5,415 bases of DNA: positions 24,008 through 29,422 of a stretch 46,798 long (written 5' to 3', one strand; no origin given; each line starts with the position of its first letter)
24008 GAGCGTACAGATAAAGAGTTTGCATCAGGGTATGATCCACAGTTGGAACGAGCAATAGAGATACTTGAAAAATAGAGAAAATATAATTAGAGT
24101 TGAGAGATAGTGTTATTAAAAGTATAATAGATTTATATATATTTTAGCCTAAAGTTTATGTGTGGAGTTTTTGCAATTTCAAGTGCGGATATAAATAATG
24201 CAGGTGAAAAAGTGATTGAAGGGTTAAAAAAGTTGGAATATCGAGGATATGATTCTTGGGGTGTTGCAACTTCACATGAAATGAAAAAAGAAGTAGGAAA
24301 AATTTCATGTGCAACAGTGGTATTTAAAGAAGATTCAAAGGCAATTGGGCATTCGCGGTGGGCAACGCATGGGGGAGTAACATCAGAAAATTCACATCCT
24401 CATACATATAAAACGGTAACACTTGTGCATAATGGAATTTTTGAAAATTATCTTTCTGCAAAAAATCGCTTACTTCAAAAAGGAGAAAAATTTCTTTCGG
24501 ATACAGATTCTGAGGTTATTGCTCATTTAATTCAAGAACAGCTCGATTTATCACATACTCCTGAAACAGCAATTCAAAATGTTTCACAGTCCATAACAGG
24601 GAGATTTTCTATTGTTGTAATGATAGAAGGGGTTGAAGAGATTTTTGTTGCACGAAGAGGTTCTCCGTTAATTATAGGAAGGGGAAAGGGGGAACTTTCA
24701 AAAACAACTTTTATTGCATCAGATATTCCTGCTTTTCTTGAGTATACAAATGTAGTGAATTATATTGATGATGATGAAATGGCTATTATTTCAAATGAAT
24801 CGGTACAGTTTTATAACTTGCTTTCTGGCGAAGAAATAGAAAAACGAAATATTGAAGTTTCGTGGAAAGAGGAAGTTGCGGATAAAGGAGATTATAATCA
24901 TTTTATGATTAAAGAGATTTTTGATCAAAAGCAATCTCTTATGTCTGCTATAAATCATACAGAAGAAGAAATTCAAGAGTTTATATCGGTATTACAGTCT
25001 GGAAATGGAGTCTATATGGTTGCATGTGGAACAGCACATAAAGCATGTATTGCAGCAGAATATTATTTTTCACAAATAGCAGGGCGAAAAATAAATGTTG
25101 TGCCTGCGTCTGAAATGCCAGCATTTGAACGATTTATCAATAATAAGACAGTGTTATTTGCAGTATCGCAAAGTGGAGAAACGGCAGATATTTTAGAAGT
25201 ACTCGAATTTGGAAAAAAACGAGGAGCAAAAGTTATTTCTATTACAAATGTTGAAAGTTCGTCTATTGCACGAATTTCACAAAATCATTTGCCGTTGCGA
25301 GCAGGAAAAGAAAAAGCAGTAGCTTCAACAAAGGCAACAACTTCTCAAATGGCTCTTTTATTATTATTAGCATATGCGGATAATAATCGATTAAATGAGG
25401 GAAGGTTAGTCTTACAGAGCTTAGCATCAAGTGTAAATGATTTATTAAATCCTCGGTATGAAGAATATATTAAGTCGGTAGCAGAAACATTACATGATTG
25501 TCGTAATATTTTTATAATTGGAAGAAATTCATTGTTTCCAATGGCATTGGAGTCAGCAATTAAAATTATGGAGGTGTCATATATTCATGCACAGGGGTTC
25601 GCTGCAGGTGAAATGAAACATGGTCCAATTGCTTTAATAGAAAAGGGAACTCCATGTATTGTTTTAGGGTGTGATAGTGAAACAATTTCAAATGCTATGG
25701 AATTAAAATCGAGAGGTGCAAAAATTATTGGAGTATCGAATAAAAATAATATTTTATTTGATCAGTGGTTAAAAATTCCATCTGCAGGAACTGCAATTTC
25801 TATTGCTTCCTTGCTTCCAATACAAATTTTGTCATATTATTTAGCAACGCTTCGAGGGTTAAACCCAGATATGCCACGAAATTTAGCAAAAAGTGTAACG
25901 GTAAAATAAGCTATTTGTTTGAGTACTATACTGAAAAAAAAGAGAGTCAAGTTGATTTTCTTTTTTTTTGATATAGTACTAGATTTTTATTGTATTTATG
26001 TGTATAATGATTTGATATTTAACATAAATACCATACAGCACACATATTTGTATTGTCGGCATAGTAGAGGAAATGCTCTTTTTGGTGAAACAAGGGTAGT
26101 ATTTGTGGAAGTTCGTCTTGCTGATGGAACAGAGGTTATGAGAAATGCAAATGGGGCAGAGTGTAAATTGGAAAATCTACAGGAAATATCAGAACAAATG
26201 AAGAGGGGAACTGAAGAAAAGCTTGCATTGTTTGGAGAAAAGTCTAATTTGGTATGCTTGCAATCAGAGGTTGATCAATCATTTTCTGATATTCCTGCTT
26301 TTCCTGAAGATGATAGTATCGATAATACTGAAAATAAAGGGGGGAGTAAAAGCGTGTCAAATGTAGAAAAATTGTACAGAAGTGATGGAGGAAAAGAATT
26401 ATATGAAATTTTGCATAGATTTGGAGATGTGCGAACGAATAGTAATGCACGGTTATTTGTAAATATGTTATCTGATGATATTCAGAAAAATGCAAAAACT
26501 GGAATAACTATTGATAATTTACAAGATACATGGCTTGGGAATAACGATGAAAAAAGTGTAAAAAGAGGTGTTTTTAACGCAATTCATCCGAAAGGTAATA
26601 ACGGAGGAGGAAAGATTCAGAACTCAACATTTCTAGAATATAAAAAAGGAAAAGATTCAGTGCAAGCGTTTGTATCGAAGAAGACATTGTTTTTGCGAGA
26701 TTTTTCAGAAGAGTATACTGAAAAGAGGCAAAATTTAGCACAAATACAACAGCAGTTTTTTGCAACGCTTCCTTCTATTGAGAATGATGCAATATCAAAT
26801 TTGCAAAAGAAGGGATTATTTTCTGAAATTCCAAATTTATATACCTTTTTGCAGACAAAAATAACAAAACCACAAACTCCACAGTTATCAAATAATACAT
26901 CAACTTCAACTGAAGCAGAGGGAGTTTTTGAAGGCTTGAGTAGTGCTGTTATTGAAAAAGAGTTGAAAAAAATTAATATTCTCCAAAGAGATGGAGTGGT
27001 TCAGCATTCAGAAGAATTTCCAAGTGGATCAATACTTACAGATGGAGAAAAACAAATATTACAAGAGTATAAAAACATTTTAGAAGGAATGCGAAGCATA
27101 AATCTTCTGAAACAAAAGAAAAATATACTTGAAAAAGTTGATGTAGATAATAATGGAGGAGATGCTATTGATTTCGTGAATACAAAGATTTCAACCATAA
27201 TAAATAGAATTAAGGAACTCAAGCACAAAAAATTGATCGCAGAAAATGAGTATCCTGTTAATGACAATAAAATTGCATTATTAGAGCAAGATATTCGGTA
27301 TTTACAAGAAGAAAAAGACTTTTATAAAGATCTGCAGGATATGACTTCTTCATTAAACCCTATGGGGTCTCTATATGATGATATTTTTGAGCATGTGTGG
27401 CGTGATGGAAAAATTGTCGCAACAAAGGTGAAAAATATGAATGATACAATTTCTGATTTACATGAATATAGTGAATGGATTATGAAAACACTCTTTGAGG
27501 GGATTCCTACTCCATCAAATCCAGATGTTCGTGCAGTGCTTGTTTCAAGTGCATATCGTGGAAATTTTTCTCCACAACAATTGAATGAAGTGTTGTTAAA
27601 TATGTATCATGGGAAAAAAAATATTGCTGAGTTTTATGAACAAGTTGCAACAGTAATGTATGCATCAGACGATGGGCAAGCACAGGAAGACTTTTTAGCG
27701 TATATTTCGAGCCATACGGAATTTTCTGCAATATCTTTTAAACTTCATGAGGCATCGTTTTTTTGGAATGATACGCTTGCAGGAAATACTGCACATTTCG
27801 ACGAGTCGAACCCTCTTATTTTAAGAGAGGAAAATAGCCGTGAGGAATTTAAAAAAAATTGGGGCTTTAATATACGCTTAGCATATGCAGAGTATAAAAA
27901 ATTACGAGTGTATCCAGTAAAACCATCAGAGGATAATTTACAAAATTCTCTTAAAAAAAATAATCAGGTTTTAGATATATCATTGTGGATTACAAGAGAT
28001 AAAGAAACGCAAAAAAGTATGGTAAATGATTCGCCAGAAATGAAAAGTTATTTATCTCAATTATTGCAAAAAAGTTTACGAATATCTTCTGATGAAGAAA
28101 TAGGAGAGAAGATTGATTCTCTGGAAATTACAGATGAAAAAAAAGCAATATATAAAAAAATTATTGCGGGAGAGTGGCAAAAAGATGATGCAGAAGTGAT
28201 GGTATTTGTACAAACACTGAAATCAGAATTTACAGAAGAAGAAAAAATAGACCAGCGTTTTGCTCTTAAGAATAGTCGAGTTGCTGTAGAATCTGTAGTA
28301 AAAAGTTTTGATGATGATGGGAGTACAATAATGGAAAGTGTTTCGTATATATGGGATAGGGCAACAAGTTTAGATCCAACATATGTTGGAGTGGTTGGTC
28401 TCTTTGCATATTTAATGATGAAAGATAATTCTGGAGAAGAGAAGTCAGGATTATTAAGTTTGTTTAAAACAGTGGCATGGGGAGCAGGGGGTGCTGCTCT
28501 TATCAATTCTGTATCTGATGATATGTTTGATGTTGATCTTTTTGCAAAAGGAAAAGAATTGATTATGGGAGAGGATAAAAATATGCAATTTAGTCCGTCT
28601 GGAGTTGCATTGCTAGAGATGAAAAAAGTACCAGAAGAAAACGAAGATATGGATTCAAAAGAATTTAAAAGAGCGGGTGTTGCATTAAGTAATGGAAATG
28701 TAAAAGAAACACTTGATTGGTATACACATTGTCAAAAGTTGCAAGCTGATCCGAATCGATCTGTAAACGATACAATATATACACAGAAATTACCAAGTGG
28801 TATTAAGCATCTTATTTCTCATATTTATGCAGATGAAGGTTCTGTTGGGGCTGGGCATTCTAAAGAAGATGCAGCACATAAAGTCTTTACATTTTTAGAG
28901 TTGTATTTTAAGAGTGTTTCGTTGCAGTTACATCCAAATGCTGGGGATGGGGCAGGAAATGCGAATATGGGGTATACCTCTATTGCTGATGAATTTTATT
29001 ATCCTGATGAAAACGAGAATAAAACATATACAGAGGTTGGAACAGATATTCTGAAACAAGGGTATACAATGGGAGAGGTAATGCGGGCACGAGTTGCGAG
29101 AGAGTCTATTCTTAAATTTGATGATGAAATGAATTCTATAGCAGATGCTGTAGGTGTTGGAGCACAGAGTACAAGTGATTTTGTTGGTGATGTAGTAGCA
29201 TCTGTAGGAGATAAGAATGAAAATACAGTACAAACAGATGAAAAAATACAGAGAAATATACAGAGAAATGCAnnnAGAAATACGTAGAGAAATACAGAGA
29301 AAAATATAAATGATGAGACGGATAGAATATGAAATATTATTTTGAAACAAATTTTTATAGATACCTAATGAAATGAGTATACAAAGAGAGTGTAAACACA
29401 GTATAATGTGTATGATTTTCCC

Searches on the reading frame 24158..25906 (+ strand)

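Call 86: search_protein_families(library=pfam, proteins=[window:24158-25906:+], max_evalue=0.00001)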
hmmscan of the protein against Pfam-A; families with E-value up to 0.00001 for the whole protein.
window:24158-25906:+ (583 aa): 4 families
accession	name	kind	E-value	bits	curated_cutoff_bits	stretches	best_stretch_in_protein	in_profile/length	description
PF01380.27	SIS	-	4e-40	137.1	25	2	284-405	7-129/131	SIS domain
PF13522.11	GATase_6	-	2.3e-13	50.7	27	1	56-167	7-109/130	Glutamine amidotransferase domain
PF13537.11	GATase_7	-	1.2e-10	41.9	25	1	84-194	21-122/123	Glutamine amidotransferase domain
PF13580.11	SIS_2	-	6.5e-07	29.9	27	0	327-363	101-137/138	SIS domain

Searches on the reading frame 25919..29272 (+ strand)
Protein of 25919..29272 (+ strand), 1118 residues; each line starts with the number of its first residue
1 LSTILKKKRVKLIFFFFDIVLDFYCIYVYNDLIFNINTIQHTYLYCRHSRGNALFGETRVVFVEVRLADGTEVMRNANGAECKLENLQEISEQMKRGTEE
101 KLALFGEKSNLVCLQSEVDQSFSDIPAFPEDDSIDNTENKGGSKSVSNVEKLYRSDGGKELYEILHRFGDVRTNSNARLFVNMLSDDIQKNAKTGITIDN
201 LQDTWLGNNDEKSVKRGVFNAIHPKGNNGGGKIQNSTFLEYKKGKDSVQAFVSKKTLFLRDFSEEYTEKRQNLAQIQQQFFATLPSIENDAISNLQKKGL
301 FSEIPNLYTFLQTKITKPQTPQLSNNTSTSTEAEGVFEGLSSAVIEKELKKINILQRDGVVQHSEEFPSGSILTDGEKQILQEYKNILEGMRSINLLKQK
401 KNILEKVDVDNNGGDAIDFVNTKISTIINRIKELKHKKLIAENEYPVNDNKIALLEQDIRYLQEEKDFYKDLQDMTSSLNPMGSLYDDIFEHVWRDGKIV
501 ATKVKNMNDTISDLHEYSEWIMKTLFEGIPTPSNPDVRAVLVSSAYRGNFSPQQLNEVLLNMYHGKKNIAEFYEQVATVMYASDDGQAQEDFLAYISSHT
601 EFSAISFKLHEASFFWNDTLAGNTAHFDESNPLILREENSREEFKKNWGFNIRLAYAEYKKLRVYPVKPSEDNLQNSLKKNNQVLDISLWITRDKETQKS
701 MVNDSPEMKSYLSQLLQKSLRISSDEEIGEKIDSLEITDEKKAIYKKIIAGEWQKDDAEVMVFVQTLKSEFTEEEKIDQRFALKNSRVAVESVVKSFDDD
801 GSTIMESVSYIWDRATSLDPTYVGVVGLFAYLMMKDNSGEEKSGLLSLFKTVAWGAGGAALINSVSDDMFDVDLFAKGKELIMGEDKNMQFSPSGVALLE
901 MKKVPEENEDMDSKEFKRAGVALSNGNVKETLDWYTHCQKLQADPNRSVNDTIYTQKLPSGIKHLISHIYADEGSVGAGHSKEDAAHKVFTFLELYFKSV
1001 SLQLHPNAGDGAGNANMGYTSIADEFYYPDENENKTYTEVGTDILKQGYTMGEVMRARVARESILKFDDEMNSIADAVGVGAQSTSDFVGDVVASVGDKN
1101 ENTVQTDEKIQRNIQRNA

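Call 38: search_protein_families(library=pfam, proteins=[window:25919-29272:+], max_evalue=0.001)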
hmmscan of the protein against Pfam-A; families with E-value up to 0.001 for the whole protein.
window:25919-29272:+ (1118 aa): 0 families

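Call 63: search_protein_families(library=padloc, proteins=[window:25919-29272:+], max_evalue=0.1)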
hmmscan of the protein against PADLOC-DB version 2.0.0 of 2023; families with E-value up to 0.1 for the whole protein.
window:25919-29272:+ (1118 aa): 0 families

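Call 64: search_protein_families(library=phrogs, proteins=[window:25919-29272:+], max_evalue=0.1)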
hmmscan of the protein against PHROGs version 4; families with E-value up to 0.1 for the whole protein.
window:25919-29272:+ (1118 aa): 0 families
